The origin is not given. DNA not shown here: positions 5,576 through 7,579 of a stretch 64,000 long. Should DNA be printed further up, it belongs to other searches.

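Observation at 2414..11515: Compact 11-gene type IVb-pilus-like operon with TCP/BFP gene order in a chromosomal housekeeping context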

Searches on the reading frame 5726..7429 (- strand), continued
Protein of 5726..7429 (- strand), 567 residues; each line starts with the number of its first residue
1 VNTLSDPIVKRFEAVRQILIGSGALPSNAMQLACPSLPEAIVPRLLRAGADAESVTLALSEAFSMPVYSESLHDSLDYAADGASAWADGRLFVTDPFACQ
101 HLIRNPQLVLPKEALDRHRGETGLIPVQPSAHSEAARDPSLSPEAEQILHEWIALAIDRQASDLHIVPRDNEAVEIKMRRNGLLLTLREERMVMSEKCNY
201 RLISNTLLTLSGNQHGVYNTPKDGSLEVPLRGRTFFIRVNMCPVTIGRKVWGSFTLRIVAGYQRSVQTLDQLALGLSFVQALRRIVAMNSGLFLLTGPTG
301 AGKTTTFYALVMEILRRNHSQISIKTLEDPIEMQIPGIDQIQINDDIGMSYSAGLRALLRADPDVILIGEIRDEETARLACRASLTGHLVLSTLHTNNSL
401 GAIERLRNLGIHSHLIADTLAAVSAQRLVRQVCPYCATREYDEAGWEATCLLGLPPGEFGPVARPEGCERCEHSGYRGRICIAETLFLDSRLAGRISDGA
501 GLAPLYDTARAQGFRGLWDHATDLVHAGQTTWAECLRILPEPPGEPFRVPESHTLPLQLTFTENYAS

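Call 35: find_homologous_proteins(query=A1, max_evalue=1e-30)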
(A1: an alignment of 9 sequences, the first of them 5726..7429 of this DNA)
Query A1 (9 sequences) (567 aa, profile of the alignment): 7998 proteins with E <= 1e-30 among 8000 candidates; the best 120 are listed.
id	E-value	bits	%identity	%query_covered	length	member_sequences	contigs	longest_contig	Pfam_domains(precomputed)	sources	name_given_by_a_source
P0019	3.8e-252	856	78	100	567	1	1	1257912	PF00437.27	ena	-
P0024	2.4e-250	850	66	99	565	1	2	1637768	PF00437.27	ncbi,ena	-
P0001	6.6e-250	848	100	100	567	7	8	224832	PF00437.27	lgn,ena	-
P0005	8.3e-249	845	90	100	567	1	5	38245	PF00437.27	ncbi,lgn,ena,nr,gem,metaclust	ncbi:MAG: GspE/PulE family protein [Gammaproteobacteria bacterium]|nr:GspE/PulE family protein [Gamm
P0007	1.1e-248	844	90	100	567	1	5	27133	PF00437.27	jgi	-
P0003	7.9e-248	841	91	100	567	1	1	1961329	PF00437.27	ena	-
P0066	8.6e-248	841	34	93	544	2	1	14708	PF00437.27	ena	-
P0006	9.6e-247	838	90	100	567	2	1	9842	PF00437.27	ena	-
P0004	1.1e-246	838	91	100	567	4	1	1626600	PF00437.27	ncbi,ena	-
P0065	1.6e-246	837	36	89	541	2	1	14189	PF00437.27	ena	-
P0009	6.0e-246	835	90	100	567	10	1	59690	PF00437.27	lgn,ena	-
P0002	9.4e-246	835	93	100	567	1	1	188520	PF00437.27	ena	-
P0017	2.7e-245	833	83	100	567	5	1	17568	PF00437.27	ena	-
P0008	8.5e-245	831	89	100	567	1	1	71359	PF00437.27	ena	-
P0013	9.5e-245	831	87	100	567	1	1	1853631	PF00437.27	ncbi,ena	-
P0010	1.0e-244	831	87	100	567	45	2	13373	PF00437.27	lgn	-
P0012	3.5e-244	829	88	100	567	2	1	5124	PF00437.27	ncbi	-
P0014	3.1e-242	823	85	100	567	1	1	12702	PF00437.27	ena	-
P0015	2.9e-241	820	84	100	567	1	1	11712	PF00437.27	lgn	-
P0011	6.1e-241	819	87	100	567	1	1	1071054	PF00437.27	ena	-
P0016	1.2e-240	818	86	98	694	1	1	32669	PF07963.18,PF00437.27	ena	-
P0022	1.9e-240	817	75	100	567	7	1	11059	PF00437.27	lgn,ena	-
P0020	5.2e-239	812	77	100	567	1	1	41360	PF00437.27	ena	-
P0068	5.7e-239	812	34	96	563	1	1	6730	PF00437.27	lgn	-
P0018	7.0e-239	812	84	100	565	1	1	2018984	PF00437.27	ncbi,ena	-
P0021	7.6e-238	808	77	100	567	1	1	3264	PF00437.27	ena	-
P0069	7.8e-238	808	36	92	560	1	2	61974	PF00437.27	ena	-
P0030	2.9e-231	787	57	98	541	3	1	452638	PF00437.27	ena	-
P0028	5.1e-221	753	67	96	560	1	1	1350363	PF00437.27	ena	-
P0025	5.6e-220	749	68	95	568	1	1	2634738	PF00437.27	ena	-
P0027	4.5e-219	746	64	100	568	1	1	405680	PF00437.27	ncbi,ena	-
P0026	9.0e-218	742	66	99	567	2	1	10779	PF00437.27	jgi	-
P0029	1.8e-214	731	66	96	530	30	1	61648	PF00437.27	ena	-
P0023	5.2e-200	684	92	75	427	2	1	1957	PF00437.27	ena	-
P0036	2.8e-191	655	-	-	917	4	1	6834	PF13173.13,PF00437.27,PF13662.13,PF13604.13,PF13555.13,PF00004.36,PF13401.13,PF01637.25,PF04851.22,PF00005.34,PF12775.14,PF25199.2,PF20720.4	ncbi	ncbi:MAG: hypothetical protein A2593_04045, partial [Candidatus Moranbacteria bacterium RIFOXYD1_FUL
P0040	2.3e-186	639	-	-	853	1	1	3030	PF13173.13,PF00437.27,PF13604.13,PF00004.36,PF13401.13,PF03215.22,PF04851.22,PF13191.13,PF02492.26,PF00005.34,PF12775.14,PF25199.2,PF20720.4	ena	-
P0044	7.4e-186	637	35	71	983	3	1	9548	PF13173.13,PF00437.27,PF13604.13,PF13555.13,PF00004.36,PF13401.13,PF04851.22,PF13191.13,PF02492.26,PF00005.34,PF12775.14,PF25199.2,PF20720.4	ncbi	-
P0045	3.8e-184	631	-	-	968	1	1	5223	PF13173.13,PF16796.12,PF00437.27,PF13604.13,PF00004.36,PF13401.13,PF01637.25,PF03215.22,PF04851.22,PF05157.21,PF12775.14,PF25199.2,PF20720.4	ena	-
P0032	1.5e-183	629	-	-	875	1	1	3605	PF13173.13,PF00437.27,PF13604.13,PF13245.13,PF13555.13,PF00004.36,PF13401.13,PF04851.22,PF07724.21,PF12775.14,PF25199.2,PF20720.4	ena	-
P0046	3.4e-182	625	-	-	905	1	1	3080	PF13173.13,PF00437.27,PF13604.13,PF00004.36,PF13401.13,PF04851.22,PF13191.13,PF02492.26,PF00005.34,PF12775.14,PF25199.2,PF20720.4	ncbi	-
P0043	4.8e-182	624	34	73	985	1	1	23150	PF13173.13,PF00437.27,PF13604.13,PF05872.19,PF13555.13,PF00004.36,PF13401.13,PF04851.22,PF13191.13,PF02492.26,PF00005.34,PF12775.14,PF25199.2,PF20720.4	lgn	-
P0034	4.9e-182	624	33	73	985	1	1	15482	PF13173.13,PF13086.13,PF00270.36,PF00437.27,PF13604.13,PF05872.19,PF13555.13,PF00004.36,PF13401.13,PF13439.13,PF04851.22,PF13191.13,PF02492.26,PF00005.34,PF12775.14,PF25199.2,PF20720.4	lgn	-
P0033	1.3e-180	620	36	68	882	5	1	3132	PF00225.30,PF13173.13,PF00437.27,PF13604.13,PF12775.14,PF13555.13,PF13401.13,PF01637.25,PF25199.2,PF20720.4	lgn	-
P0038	5.1e-180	618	-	-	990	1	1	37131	PF13173.13,PF00437.27,PF13604.13,PF13555.13,PF13401.13,PF01637.25,PF13191.13,PF02492.26,PF00005.34,PF12775.14,PF25199.2,PF20720.4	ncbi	-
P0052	9.9e-180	617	-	-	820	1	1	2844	PF13173.13,PF00437.27,PF13662.13,PF13604.13,PF13555.13,PF00004.36,PF13401.13,PF04851.22,PF13191.13,PF02492.26,PF01935.24,PF00005.34,PF12775.14,PF13476.13,PF25199.2,PF20720.4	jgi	-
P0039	2.8e-179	615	-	-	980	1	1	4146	PF13173.13,PF00437.27,PF13604.13,PF13245.13,PF13555.13,PF00004.36,PF13401.13,PF03215.22,PF04851.22,PF00005.34,PF12775.14,PF25199.2,PF20720.4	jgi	-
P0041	6.6e-179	614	-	-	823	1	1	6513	PF13173.13,PF00437.27,PF13604.13,PF13245.13,PF13555.13,PF00004.36,PF13401.13,PF13238.13,PF01637.25,PF04851.22,PF13191.13,PF02492.26,PF07724.21,PF12775.14,PF25199.2,PF20720.4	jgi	jgi:type IV pilus assembly protein PilB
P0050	1.1e-178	613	-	-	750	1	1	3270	PF13173.13,PF00437.27,PF13604.13,PF13555.13,PF00004.36,PF13401.13,PF01637.25,PF04851.22,PF00005.34,PF12775.14,PF25199.2,PF20720.4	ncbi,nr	ncbi:MAG: GspE/PulE family protein, partial [Candidatus Moranbacteria bacterium]|nr:GspE/PulE family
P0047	3.9e-178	611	-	-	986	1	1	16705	PF00225.30,PF13173.13,PF00437.27,PF13604.13,PF13245.13,PF00004.36,PF13401.13,PF03215.22,PF04851.22,PF05157.21,PF00005.34,PF12775.14,PF25199.2,PF20720.4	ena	-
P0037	6.0e-177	607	-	-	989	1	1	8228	PF13173.13,PF00437.27,PF13401.13,PF25199.2,PF20720.4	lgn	-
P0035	1.6e-175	603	-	-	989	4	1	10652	PF13173.13,PF00437.27,PF13401.13,PF03215.22,PF25199.2,PF20720.4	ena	-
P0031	3.2e-175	602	32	83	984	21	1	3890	PF13173.13,PF05157.21,PF00437.27,PF13401.13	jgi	jgi:type II secretory ATPase GspE/PulE/Tfp pilus assembly ATPase PilB-like protein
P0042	1.5e-174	600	-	-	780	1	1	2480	PF13173.13,PF00437.27,PF13604.13,PF13555.13,PF00004.36,PF13401.13,PF01637.25,PF04851.22,PF13191.13,PF03205.21,PF02492.26,PF07724.21,PF00005.34,PF12775.14,PF25199.2,PF20720.4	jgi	jgi:type II secretory ATPase GspE/PulE/Tfp pilus assembly ATPase PilB-like protein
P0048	2.5e-170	586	-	-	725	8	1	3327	PF13173.13,PF00437.27,PF12775.14,PF13555.13,PF13401.13,PF25199.2,PF04851.22,PF20720.4,PF13191.13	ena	-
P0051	4.9e-170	585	36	70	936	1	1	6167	PF13173.13,PF00437.27,PF13555.13,PF00004.36,PF13401.13,PF04851.22,PF13191.13,PF05157.21,PF02492.26,PF00005.34,PF12775.14,PF25199.2,PF20720.4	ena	-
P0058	9.5e-169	580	-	-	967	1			PF13173.13,PF02492.26,PF16796.12,PF00437.27,PF13604.13,PF12775.14,PF13401.13,PF25199.2,PF20720.4,PF13191.13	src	-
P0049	3.6e-165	569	-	-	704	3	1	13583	PF13173.13,PF02492.26,PF00437.27,PF12775.14,PF00004.36,PF13401.13,PF25199.2,PF04851.22,PF20720.4,PF13191.13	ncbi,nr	ncbi:GspE/PulE family protein, partial [Patescibacteria group bacterium]|nr:GspE/PulE family protein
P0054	1.3e-163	563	-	-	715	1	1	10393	PF13173.13,PF13086.13,PF00437.27,PF13604.13,PF13245.13,PF13555.13,PF00004.36,PF13401.13,PF01637.25,PF04851.22,PF13191.13,PF02492.26,PF00005.34,PF12775.14,PF13476.13,PF25199.2,PF20720.4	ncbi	-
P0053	8.4e-161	554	-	-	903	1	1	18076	PF13173.13,PF00437.27,PF13604.13,PF00485.25,PF13245.13,PF13555.13,PF00004.36,PF13401.13,PF13238.13,PF03215.22,PF04851.22,PF07724.21,PF00005.34,PF12775.14,PF25199.2,PF20720.4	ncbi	ncbi:MAG: Type IV pilus assembly protein PilB, partial [Candidatus Moranbacteria bacterium GW2011_GW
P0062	4.0e-157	542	-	-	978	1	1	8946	PF13173.13,PF05157.21,PF00437.27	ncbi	-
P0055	1.2e-156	540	-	-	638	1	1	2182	PF13173.13,PF00437.27,PF13604.13,PF13555.13,PF00004.36,PF13401.13,PF04851.22,PF13191.13,PF02492.26,PF00005.34,PF12775.14,PF13476.13,PF25199.2,PF20720.4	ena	-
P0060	3.8e-156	539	-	-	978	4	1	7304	PF13173.13,PF05157.21,PF00437.27,PF13191.13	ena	-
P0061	1.1e-153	531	-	-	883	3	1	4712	PF13173.13,PF00437.27,PF13662.13,PF13604.13,PF13245.13,PF13555.13,PF00004.36,PF13401.13,PF01637.25,PF03215.22,PF04851.22,PF13191.13,PF00005.34,PF12775.14,PF25199.2,PF20720.4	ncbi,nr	ncbi:MAG TPA: hypothetical protein ENG89_01890, partial [Candidatus Moranbacteria bacterium]|nr:hypo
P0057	2.6e-153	529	-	-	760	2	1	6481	PF13173.13,PF00437.27,PF25199.2,PF20720.4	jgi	-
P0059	1.7e-152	527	-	-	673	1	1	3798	PF00437.27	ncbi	ncbi:MAG: GspE/PulE family protein, partial [Patescibacteria group bacterium]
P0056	1.8e-143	497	39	69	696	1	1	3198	PF13173.13,PF00437.27,PF13604.13,PF13245.13,PF13555.13,PF13401.13,PF04851.22,PF13191.13,PF06414.19,PF00005.34,PF25199.2,PF20720.4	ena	-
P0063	1.9e-132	461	42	73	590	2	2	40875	PF00437.27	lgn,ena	-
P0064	7.6e-132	459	42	75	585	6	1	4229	PF00437.27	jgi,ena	jgi:type II secretory ATPase GspE/PulE/Tfp pilus assembly ATPase PilB-like protein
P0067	4.9e-128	446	-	-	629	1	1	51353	PF00437.27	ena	-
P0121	7.2e-112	393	-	-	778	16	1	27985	PF00437.27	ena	-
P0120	8.4e-111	389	-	-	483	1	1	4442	PF00437.27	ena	-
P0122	3.2e-110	387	-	-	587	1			PF05157.21,PF00437.27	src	-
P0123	2.5e-109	384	39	69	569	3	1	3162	PF05157.21,PF00437.27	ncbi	ncbi:MAG: GspE/PulE family protein [Mailhella sp.]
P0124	4.0e-109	384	37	69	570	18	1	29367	PF05157.21,PF00437.27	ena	-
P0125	2.0e-108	381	37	69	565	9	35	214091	PF05157.21,PF00437.27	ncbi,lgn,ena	-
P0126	7.0e-108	379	35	73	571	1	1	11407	PF05157.21,PF00437.27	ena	-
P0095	7.2e-108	379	35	75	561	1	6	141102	PF05157.21,PF00437.27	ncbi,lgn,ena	-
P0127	9.9e-108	379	37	69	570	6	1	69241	PF05157.21,PF00437.27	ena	-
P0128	2.7e-107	378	36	69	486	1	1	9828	PF00437.27,PF25199.2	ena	-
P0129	4.3e-107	377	35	69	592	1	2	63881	PF05157.21,PF00437.27,PF25199.2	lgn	-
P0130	4.4e-107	377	35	71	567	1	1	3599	PF05157.21,PF00437.27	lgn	-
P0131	6.7e-107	376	37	69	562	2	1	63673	PF05157.21,PF00437.27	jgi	jgi:type IV pilus assembly protein PilB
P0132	7.3e-107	376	37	69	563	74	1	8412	PF05157.21,PF00437.27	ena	-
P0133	9.5e-107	376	35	71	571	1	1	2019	PF13173.13,PF05157.21,PF00437.27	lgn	-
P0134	1.1e-106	375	37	72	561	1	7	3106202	PF05157.21,PF00437.27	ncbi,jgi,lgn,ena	-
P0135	1.2e-106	375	36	69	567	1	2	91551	PF05157.21,PF00437.27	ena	-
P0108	1.2e-106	375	38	69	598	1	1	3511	PF05157.21,PF00437.27,PF13191.13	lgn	-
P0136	1.4e-106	375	37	72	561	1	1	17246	PF05157.21,PF00437.27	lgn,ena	-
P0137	1.8e-106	375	38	69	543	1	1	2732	PF05157.21,PF00437.27,PF13604.13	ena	-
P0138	1.8e-106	375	38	68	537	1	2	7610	PF00437.27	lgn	-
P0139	2.1e-106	375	37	69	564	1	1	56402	PF05157.21,PF00437.27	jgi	-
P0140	2.4e-106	374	36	69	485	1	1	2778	PF00437.27,PF25199.2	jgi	jgi:general secretion pathway protein E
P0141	2.6e-106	374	36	69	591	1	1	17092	PF05157.21,PF00437.27,PF13191.13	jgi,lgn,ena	-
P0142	2.8e-106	374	38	69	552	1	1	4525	PF05157.21,PF00437.27,PF13401.13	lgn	-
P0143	2.8e-106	374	37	69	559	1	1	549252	PF05157.21,PF00437.27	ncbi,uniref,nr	ncbi:type II secretion system ATPase GspE [Clostridium sp. D2Q-11]|uniref:protein-secreting ATPase n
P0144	3.8e-106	374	37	67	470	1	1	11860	PF00437.27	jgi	jgi:general secretion pathway protein E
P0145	3.9e-106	374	37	72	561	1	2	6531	PF05157.21,PF00437.27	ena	-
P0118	4.0e-106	374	38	69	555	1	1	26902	PF05157.21,PF00437.27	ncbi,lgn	-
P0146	4.5e-106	373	38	69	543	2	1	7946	PF05157.21,PF00437.27,PF13604.13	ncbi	-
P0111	4.7e-106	373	38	69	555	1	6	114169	PF05157.21,PF00437.27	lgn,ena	-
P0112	4.7e-106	373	38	69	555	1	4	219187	PF05157.21,PF00437.27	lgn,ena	-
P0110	5.2e-106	373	38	69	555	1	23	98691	PF05157.21,PF00437.27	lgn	-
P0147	5.5e-106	373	37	69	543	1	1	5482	PF05157.21,PF00437.27,PF13604.13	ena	-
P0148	5.6e-106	373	37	70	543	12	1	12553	PF05157.21,PF00437.27,PF13604.13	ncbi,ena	-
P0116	5.7e-106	373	38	69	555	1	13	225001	PF05157.21,PF00437.27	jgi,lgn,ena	-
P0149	5.7e-106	373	35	72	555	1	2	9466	PF05157.21,PF00437.27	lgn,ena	-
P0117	5.7e-106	373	38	69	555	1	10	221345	PF05157.21,PF00437.27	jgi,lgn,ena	-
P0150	5.7e-106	373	38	69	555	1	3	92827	PF05157.21,PF00437.27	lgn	-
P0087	8.1e-106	373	37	70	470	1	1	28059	PF00437.27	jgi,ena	jgi:general secretion pathway protein E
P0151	8.8e-106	373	40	67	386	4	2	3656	PF00437.27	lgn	-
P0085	9.7e-106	372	37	70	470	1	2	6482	PF00437.27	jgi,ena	jgi:general secretion pathway protein E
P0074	1.0e-105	372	40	69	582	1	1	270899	PF05157.21,PF00437.27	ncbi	-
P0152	1.1e-105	372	39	67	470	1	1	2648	PF00437.27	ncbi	-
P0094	1.1e-105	372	38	72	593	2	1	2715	PF05157.21,PF00437.27,PF00004.36,PF13401.13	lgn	-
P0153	1.3e-105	372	37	69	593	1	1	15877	PF05157.21,PF00437.27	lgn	-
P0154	1.5e-105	372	36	69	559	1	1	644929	PF05157.21,PF00437.27,PF20720.4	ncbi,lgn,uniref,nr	ncbi:type II secretion system protein E [Caloranaerobacter sp. TR13]|uniref:GspE/PulE family protein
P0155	1.7e-105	372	35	69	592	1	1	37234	PF05157.21,PF00437.27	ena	-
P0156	1.8e-105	372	35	69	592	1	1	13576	PF05157.21,PF00437.27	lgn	-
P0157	1.8e-105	371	37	69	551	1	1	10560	PF05157.21,PF00437.27,PF13191.13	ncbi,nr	ncbi:MAG: type II secretion system ATPase GspE [Kyrpidia sp.]|nr:type II secretion system ATPase Gsp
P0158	2.2e-105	371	37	69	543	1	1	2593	PF05157.21,PF00437.27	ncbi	-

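Call 36: find_encoding_contigs(protein=P0025, flank=10000, max_places=1)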
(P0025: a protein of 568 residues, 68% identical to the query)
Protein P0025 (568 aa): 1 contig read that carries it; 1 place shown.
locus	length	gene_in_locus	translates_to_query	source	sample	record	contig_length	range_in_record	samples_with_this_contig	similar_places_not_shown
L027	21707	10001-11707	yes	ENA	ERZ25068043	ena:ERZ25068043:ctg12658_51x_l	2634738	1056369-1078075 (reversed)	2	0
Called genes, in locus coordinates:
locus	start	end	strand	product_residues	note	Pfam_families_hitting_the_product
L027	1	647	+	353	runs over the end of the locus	PF02463:SMC_N (faint), PF13175:AAA_15 (weak), PF13476:AAA_23 (faint), PF13304:AAA_21 (faint), PF13175:AAA_15 (weak)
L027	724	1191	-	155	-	PF04386:SspB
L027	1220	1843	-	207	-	PF02798:GST_N, PF13417:GST_N_3, PF13409:GST_N_2, PF13410:GST_C_2 (weak)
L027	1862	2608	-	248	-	PF02167:Cytochrom_C1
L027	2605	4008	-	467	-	PF00033:Cytochrome_B, PF13631:Cytochrom_B_N_2, PF00032:Cytochrom_B_C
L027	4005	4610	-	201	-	PF10399:UCR_Fe-S_N, PF00355:Rieske (weak)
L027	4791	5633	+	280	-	PF02517:Rce1-like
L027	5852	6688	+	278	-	-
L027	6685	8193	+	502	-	PF00263:Secretin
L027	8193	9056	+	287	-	-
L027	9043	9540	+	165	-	-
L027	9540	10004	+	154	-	-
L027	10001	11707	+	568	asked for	PF00437:T2SSE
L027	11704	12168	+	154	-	PF07963:N_methyl (weak)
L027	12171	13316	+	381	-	PF00482:T2SSF (faint)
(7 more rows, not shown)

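Call 37: find_encoding_contigs(protein=P0027, flank=10000, max_places=1)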
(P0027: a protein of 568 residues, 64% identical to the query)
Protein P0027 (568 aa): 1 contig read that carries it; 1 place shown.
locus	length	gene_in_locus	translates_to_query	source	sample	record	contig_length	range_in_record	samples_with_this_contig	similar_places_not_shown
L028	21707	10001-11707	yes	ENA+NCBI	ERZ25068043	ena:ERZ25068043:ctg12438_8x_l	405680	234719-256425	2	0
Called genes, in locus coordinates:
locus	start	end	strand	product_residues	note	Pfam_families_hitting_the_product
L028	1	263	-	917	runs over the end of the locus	PF07715:Plug, PF00593:TonB_dep_Rec_b-barrel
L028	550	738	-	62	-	-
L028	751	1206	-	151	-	PF04386:SspB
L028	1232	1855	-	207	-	PF02798:GST_N (weak), PF13417:GST_N_3, PF13409:GST_N_2, PF13410:GST_C_2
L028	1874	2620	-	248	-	PF02167:Cytochrom_C1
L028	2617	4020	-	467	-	PF00033:Cytochrome_B, PF13631:Cytochrom_B_N_2, PF00032:Cytochrom_B_C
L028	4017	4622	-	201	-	PF10399:UCR_Fe-S_N, PF00355:Rieske (weak)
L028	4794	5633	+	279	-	PF02517:Rce1-like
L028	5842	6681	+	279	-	-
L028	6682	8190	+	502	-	PF00263:Secretin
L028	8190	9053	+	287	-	-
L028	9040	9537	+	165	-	-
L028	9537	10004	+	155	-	-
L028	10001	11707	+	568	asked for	PF00437:T2SSE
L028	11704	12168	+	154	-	PF07963:N_methyl (weak)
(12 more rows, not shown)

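Call 66: search_protein_families(library=ncbifam, max_evalue=0.01, proteins=[L002:14715-15395:+, L002:6038-6736:+, L006:6893-7456:+, L006:6330-6896:+, L002:9498-10004:+, L006:10453-10968:+, L002:8250-9065:+, L006:7453-9093:+])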
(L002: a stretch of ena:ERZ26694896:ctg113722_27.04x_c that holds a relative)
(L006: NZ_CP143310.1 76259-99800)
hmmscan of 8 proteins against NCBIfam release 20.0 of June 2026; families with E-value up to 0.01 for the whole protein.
L002:14715-15395:+ (226 aa): 0 families

L002:6038-6736:+ (232 aa): 1 family
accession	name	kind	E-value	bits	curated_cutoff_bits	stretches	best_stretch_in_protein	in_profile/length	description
TIGR03748.1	conj_PilL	equivalog_domain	7.1e-23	80.7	64.15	1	27-127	1-103/105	PFGI-1 class ICE element type IV pilus protein PilL2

L006:6893-7456:+ (187 aa): 0 families

L006:6330-6896:+ (188 aa): 2 families
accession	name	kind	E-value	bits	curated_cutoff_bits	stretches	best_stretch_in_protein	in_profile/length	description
TIGR00372.1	cas4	equivalog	1.9e-05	24.6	65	1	52-173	66-178/180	CRISPR-associated protein Cas4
NF049935.1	cas4g_cas1g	exception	0.00018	20.1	560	1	47-170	61-186/546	CRISPR-associated endonuclease Cas4g/Cas1g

L002:9498-10004:+ (168 aa): 0 families

L006:10453-10968:+ (171 aa): 0 families

L002:8250-9065:+ (271 aa): 0 families

L006:7453-9093:+ (546 aa): 9 families
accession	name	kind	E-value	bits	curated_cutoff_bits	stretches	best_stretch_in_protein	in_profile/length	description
TIGR02519.1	pilus_MshL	equivalog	7.2e-40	136.8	250.2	1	266-542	4-288/290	pilus (MSHA type) biogenesis protein MshL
TIGR02520.1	pilus_B_mal_scr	equivalog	1.6e-18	66.5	287.65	1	269-541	245-511/513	PilN family type IVB pilus formation outer membrane protein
TIGR02515.1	IV_pilus_PilQ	subfamily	4.3e-13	49.1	284.35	1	266-542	140-425/428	type IV pilus secretin PilQ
TIGR02517.1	type_II_gspD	equivalog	3.9e-12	45.4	351.35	1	275-542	315-588/600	type II secretion system secretin GspD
TIGR02516.1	type_III_yscC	equivalog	3.9e-10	38.9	238.45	1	278-544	216-461/463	type III secretion system outer membrane ring subunit SctC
NF010083.0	PRK13568.1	equivalog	2.8e-09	36.2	554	1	436-544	311-417/419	DNA uptake porin HofQ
NF011873.0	PRK15346.1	equivalog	2e-05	23.5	524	1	293-514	267-462/499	EscC/YscC/HrcC family type III secretion system outer membrane ring protein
NF007851.2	PRK10560.1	exception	3.1e-05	23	598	1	278-544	161-409/412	DNA uptake porin HofQ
NF042912.1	Amuc_1098_fam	equivalog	0.00033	18.8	750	1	278-373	442-536/805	Amuc_1098 family type IV pilus outer membrane protein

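Call 114: search_protein_families(library=ncbifam, max_evalue=0.01, proteins=[L004:5266-5754:+, L004:9236-9838:+])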
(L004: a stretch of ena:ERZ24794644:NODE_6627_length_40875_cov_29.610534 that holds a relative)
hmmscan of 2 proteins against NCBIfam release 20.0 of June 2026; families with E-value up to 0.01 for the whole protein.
L004:5266-5754:+ (162 aa): 0 families

L004:9236-9838:+ (200 aa): 1 family
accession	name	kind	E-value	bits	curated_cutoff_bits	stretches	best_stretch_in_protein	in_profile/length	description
TIGR03021.1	pilP_fam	equivalog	1.2e-08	36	34.65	1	51-187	6-119/119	type IV pilus biogenesis protein PilP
